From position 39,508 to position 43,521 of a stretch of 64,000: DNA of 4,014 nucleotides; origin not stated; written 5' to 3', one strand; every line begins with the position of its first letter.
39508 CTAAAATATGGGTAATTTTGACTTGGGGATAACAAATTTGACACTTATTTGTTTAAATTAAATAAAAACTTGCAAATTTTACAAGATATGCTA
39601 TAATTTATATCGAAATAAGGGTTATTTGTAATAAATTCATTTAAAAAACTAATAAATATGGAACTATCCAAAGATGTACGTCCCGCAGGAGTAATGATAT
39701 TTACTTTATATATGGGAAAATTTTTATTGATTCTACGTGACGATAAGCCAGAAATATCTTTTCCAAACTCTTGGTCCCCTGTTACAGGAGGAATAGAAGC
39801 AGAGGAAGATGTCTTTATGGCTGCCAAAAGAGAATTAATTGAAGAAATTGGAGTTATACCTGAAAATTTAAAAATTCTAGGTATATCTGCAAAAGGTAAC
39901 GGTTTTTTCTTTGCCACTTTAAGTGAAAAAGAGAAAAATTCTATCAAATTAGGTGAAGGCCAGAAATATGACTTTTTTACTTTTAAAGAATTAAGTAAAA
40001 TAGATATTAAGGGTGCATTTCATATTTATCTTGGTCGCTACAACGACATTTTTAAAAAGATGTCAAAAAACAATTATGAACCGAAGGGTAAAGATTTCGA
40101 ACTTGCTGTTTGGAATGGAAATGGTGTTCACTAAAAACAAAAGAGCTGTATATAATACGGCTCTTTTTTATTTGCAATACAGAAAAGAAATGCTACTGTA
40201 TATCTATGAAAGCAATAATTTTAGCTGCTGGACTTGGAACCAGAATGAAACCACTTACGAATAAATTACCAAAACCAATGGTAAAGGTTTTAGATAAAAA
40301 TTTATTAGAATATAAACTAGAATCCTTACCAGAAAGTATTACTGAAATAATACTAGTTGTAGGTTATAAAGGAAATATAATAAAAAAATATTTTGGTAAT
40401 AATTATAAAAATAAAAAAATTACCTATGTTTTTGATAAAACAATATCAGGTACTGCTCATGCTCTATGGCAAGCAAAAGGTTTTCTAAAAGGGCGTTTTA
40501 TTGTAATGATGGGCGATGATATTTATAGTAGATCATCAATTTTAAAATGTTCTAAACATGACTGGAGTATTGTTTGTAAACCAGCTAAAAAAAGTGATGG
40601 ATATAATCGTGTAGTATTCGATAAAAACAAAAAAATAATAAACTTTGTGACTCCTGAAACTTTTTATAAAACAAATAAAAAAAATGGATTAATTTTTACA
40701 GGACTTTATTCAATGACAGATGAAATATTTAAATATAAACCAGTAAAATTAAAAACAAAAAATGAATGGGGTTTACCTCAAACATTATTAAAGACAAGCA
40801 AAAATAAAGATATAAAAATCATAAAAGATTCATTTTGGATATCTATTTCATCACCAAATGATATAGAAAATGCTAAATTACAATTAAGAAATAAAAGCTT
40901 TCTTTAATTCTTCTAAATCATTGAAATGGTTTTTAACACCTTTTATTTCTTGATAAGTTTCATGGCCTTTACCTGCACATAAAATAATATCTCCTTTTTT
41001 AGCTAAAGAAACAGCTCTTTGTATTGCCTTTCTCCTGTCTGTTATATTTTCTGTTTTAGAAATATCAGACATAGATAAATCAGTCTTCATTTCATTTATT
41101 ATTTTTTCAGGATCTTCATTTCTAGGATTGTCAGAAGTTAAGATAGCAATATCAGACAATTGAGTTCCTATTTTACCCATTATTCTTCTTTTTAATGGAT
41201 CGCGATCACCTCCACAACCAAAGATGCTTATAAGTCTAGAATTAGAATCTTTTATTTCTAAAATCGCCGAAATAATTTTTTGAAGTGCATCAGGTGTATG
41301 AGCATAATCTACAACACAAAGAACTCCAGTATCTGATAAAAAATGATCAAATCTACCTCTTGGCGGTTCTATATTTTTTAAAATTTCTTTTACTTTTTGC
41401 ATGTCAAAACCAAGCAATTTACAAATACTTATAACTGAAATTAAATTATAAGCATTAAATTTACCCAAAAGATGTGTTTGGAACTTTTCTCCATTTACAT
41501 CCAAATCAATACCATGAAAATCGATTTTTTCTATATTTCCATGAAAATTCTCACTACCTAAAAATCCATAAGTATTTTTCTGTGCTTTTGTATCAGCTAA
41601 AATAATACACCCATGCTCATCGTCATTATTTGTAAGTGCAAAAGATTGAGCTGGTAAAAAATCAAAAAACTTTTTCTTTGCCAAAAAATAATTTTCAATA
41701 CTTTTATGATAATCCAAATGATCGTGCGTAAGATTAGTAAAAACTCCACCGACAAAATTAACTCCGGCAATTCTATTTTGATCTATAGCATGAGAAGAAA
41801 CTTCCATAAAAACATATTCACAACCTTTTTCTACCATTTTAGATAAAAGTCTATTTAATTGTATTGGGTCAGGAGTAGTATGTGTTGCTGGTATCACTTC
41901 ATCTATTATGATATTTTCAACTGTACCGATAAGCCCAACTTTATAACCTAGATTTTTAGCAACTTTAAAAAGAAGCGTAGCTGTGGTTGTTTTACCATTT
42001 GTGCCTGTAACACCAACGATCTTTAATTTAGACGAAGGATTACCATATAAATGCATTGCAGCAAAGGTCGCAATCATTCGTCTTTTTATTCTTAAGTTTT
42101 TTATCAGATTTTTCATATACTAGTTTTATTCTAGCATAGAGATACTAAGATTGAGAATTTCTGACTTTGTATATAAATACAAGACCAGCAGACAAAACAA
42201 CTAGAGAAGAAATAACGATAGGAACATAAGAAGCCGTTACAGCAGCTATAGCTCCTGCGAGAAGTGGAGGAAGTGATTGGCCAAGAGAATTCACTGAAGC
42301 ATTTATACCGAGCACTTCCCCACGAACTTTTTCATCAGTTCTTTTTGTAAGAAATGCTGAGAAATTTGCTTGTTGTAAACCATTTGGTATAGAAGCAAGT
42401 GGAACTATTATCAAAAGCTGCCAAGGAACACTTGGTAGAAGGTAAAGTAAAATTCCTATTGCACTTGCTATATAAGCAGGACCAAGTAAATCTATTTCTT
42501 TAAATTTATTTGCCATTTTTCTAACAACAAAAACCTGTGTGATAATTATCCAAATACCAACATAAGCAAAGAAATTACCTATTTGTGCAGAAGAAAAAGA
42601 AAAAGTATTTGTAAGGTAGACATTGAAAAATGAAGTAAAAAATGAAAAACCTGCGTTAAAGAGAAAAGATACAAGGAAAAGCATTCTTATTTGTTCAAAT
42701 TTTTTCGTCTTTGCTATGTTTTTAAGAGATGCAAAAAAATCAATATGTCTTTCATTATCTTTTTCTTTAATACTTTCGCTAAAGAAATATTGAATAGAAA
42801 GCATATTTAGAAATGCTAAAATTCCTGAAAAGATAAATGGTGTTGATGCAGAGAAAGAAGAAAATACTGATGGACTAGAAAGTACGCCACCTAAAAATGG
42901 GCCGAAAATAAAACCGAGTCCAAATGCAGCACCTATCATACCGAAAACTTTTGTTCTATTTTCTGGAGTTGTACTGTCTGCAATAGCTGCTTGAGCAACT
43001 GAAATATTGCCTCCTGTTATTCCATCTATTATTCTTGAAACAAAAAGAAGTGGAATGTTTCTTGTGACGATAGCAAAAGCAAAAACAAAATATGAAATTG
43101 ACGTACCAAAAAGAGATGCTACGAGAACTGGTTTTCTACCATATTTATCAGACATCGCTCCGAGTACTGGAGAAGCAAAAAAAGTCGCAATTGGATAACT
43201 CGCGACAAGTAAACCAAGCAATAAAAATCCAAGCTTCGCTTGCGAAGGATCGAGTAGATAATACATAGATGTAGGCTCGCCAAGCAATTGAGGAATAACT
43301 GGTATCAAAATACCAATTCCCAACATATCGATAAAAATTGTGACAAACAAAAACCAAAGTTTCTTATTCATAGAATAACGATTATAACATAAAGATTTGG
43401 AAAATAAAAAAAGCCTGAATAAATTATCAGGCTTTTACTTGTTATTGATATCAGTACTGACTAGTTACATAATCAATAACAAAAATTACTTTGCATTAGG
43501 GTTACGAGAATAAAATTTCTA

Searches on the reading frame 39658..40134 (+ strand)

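Call 68: search_protein_families(library=pfam, proteins=[window:39658-40134:+], max_evalue=0.0001)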
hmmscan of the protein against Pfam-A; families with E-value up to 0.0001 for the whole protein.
window:39658-40134:+ (158 aa): 1 family
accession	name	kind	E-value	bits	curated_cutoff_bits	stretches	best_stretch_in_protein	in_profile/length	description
PF00293.34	NUDIX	-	4.4e-12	46.6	21.1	1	8-112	2-118/134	NUDIX domain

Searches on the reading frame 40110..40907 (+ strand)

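Call 68: search_protein_families(library=pfam, proteins=[window:40110-40907:+], max_evalue=0.0001)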
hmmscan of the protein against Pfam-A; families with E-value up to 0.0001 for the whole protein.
window:40110-40907:+ (265 aa): 2 families
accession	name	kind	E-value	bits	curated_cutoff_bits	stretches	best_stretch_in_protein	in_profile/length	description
PF00483.29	NTP_transferase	-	1.1e-22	81.3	21.2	1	34-259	1-242/245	Nucleotidyl transferase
PF12804.13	NTP_transf_3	-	4.9e-07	30.5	27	1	35-136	1-95/160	MobA-like NTP transferase domain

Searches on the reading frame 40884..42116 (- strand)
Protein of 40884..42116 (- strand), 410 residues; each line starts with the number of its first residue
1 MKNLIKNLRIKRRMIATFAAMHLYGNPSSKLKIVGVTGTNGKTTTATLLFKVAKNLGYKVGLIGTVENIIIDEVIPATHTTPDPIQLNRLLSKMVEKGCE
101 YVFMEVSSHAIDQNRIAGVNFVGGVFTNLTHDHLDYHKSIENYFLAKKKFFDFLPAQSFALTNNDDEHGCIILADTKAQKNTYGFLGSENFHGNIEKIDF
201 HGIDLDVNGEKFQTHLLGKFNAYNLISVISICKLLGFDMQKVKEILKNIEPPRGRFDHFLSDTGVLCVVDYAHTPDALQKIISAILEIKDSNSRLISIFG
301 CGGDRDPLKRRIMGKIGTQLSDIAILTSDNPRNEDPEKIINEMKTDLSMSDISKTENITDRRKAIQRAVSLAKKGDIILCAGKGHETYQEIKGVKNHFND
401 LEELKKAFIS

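Call 69: search_protein_families(library=pfam, proteins=[window:40884-42116:-], max_evalue=0.0001)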
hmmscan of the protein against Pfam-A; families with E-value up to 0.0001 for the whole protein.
window:40884-42116:- (410 aa): 2 families
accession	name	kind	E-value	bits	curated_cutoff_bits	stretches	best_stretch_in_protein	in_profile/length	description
PF08245.18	Mur_ligase_M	-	1.2e-48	166.2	24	1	36-230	1-198/200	Mur ligase middle domain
PF02875.26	Mur_ligase_C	-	1e-30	107.6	28.4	1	254-384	1-127/127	Mur ligase, glutamate ligase domain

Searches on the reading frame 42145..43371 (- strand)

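Call 69: search_protein_families(library=pfam, proteins=[window:42145-43371:-], max_evalue=0.0001)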
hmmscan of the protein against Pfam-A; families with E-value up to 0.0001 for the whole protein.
window:42145-43371:- (408 aa): 4 families
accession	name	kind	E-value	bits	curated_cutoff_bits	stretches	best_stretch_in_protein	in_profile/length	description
PF07690.21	MFS_1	-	3e-58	197.8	33.4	2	8-367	1-345/347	Major Facilitator Superfamily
PF12832.13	MFS_1_like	-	8.2e-13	48.6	25.2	1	51-375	35-361/373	MFS_1 like family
PF00083.30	Sugar_tr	-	6.4e-11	42.2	22.3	1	50-200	46-194/452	Sugar (and other) transporter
PF06779.20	MFS_4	-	1.6e-06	28.2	26.3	1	64-397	41-361/364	Uncharacterised MFS-type transporter YbfB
